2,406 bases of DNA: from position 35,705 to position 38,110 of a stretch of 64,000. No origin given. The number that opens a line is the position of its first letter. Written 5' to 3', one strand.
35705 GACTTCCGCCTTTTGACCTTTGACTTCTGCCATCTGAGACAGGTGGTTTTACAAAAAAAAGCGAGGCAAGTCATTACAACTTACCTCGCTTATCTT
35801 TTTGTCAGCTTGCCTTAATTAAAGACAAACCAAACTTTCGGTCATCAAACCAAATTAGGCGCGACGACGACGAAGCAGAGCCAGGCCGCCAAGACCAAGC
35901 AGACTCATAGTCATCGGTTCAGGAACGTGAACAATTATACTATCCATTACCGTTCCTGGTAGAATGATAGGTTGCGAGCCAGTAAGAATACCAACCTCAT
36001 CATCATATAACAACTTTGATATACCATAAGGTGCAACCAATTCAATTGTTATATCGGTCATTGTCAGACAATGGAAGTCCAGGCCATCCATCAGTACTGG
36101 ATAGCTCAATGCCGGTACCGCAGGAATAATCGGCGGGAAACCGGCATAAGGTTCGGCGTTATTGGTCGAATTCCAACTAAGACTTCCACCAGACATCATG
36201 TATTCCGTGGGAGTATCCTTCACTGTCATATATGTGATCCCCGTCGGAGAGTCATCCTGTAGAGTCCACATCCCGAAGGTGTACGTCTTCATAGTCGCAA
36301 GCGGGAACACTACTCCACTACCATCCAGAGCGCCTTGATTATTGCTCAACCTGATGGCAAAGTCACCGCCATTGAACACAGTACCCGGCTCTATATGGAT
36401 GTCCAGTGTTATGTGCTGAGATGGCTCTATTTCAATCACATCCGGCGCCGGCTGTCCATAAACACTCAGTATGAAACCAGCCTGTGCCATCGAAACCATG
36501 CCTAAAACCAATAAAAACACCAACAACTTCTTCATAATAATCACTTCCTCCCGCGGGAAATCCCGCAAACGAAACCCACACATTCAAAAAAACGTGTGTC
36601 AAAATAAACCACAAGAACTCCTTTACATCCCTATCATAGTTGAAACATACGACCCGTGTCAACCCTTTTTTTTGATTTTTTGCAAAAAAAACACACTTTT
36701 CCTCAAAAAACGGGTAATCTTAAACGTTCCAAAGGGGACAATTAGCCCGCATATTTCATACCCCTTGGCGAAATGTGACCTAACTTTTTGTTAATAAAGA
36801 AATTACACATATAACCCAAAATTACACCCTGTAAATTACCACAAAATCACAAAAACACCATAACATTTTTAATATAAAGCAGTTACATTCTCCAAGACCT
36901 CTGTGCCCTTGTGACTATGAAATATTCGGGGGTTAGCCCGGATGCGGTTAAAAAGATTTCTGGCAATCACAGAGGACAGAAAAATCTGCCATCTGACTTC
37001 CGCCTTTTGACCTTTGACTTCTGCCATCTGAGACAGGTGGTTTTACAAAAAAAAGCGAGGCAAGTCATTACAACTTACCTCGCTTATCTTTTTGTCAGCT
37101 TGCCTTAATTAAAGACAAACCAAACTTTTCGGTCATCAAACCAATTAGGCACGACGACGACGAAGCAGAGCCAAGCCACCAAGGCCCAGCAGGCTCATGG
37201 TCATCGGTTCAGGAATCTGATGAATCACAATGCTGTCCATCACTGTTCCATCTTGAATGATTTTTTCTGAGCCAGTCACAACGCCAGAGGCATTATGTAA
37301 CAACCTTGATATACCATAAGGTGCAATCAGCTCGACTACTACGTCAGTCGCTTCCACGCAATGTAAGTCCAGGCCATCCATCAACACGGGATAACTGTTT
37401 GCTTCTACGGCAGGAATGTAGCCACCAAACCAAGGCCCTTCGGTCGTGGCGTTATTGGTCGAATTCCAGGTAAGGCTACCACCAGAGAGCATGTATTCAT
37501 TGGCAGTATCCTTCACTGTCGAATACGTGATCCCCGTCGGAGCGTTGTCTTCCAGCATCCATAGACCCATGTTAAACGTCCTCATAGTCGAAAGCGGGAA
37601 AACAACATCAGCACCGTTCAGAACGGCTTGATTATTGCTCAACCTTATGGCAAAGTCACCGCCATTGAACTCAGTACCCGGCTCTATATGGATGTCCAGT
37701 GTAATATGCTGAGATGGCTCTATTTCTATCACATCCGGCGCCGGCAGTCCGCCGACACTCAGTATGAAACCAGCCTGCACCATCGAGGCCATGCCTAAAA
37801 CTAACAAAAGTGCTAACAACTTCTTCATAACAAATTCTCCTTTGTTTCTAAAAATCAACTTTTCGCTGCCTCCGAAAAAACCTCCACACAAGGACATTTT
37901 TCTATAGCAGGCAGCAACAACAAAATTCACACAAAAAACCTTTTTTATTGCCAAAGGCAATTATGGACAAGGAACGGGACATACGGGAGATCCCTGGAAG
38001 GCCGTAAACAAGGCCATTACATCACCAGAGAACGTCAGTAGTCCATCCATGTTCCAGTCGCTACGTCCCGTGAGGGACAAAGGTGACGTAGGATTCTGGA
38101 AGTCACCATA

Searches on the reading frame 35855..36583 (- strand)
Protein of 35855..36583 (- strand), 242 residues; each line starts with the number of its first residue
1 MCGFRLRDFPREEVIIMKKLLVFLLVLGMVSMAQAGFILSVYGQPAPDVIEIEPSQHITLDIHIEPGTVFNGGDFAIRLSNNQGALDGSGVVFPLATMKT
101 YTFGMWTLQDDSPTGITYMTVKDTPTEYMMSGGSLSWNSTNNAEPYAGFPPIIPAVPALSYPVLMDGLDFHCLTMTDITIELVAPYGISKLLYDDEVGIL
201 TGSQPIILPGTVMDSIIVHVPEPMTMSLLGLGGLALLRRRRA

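Call 53: search_protein_families(library=pfam, proteins=[window:35855-36583:-], max_evalue=0.001)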
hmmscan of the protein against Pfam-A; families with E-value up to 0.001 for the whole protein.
window:35855-36583:- (242 aa): 1 family
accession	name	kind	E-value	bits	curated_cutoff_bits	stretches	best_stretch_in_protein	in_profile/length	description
PF07589.16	PEP-CTERM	-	7.9e-05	23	20.7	1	220-241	2-24/24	PEP-CTERM motif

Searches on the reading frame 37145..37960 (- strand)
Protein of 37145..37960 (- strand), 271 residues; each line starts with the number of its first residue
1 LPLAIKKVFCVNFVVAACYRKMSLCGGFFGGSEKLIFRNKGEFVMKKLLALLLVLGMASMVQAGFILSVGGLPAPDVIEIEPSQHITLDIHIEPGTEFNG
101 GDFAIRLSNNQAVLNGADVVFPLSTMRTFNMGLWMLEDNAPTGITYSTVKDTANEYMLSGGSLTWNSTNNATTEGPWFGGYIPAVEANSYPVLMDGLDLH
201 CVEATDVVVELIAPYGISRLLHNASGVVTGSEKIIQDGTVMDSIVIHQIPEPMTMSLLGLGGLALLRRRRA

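Call 53: search_protein_families(library=pfam, proteins=[window:37145-37960:-], max_evalue=0.001)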
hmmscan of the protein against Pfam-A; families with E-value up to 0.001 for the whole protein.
window:37145-37960:- (271 aa): 1 family
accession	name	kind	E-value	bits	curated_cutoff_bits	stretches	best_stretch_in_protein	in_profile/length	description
PF07589.16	PEP-CTERM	-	0.0002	21.7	20.7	1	248-270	1-24/24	PEP-CTERM motif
